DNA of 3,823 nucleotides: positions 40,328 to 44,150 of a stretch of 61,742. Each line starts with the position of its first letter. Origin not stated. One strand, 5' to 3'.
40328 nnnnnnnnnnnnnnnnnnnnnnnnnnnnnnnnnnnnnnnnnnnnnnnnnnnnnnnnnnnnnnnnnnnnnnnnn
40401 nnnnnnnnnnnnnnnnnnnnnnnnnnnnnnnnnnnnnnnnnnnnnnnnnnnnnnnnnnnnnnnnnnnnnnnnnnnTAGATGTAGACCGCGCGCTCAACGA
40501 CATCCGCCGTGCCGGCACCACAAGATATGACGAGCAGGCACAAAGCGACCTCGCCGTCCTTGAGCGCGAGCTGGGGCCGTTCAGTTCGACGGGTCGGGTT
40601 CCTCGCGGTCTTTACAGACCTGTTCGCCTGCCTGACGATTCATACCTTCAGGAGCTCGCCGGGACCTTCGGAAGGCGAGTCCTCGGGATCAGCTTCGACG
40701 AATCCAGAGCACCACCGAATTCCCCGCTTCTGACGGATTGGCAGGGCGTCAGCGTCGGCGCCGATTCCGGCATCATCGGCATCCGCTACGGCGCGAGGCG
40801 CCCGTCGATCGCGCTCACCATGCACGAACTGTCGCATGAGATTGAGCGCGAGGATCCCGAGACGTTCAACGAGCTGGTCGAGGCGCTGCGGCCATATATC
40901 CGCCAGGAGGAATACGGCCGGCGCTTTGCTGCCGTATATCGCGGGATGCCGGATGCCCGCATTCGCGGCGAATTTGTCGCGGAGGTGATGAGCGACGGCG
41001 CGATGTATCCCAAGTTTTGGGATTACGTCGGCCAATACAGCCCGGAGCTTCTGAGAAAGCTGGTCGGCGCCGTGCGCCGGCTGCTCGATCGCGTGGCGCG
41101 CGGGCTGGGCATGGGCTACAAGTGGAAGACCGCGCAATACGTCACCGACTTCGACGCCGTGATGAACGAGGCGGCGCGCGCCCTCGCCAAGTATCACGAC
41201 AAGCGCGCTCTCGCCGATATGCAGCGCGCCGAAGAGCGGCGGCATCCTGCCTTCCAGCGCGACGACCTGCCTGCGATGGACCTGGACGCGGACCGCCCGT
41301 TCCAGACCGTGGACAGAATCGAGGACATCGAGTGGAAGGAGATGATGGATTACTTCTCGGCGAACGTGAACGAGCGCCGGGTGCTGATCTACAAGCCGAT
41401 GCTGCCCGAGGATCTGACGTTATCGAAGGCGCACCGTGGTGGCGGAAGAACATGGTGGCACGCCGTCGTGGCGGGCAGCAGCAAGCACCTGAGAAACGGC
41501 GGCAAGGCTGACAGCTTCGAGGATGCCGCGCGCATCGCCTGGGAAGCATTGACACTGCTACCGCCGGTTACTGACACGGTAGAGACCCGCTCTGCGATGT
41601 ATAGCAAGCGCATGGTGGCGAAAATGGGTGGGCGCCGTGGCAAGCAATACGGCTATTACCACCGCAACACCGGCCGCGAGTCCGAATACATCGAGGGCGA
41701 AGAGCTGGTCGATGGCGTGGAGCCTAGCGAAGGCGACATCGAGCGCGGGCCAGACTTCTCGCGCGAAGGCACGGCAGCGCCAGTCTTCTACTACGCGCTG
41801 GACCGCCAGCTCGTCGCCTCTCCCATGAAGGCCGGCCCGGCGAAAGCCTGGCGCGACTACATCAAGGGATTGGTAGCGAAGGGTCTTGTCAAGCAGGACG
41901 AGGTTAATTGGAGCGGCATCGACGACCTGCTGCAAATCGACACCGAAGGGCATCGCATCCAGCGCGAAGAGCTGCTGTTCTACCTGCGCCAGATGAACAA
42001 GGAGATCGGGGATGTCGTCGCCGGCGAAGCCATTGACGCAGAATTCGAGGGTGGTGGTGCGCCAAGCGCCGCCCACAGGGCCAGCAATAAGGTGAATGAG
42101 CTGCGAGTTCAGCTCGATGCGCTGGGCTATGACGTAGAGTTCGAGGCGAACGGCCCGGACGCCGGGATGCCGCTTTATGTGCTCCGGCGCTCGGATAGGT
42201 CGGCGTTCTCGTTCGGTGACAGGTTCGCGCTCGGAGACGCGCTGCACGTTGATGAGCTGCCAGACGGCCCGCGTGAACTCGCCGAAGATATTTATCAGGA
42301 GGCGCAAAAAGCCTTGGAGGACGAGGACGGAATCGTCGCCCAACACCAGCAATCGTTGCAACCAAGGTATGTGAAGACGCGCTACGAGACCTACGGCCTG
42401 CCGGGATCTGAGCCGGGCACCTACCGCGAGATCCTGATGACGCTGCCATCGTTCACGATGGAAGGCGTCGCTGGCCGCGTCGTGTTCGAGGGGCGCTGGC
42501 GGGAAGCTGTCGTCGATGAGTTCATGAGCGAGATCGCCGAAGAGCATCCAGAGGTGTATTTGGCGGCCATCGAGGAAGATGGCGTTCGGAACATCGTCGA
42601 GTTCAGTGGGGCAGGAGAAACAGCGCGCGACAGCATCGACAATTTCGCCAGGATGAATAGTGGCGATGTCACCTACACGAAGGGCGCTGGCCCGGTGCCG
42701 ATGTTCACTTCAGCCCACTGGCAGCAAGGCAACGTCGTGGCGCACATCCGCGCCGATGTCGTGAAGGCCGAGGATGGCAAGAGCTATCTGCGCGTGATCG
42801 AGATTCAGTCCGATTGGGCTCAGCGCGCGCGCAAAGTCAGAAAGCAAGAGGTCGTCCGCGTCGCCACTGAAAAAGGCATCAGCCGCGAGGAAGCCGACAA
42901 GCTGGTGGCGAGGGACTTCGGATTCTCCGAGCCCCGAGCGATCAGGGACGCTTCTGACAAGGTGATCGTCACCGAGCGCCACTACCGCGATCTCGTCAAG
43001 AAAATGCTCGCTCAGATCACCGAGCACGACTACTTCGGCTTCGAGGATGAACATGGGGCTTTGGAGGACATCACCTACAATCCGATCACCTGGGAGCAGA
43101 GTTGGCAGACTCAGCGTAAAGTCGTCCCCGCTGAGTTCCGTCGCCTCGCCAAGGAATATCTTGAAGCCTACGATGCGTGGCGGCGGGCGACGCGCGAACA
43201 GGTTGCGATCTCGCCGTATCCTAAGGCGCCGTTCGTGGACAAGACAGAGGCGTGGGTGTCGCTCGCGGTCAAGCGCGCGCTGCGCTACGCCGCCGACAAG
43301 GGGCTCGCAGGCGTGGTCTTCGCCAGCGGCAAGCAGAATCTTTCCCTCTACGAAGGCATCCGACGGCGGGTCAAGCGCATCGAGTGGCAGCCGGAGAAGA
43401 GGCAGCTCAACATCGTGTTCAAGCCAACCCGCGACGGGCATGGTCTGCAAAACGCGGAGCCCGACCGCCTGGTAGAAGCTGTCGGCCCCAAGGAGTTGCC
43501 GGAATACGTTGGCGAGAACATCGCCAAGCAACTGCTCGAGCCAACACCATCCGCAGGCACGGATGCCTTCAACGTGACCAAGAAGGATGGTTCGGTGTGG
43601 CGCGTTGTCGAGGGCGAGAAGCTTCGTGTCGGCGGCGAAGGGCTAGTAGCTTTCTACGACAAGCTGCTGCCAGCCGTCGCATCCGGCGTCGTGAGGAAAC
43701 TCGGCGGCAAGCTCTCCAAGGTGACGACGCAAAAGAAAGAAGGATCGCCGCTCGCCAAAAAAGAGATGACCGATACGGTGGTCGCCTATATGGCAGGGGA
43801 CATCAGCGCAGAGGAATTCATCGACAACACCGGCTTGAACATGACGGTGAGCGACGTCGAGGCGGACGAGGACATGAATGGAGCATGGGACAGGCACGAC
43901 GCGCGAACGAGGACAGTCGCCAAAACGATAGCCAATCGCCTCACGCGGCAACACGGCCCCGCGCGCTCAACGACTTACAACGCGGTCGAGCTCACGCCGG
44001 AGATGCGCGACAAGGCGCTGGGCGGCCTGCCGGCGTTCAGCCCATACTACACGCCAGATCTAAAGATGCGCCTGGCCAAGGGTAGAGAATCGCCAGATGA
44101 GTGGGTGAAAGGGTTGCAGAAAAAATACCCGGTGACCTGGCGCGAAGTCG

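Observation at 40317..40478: Embedded gene s4 between the GNAT-like and HExxH modules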

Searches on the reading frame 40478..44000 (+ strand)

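Call 39: search_protein_families(library=pfam, proteins=[window:40478-44000:+], max_evalue=1)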
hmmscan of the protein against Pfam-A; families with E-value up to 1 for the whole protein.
window:40478-44000:+ (1174 aa): 1 family
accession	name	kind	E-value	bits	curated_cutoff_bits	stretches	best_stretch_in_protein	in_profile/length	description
PF06152.16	Phage_min_cap2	-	0.12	11.7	26.3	1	1066-1163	114-213/366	Phage minor capsid protein 2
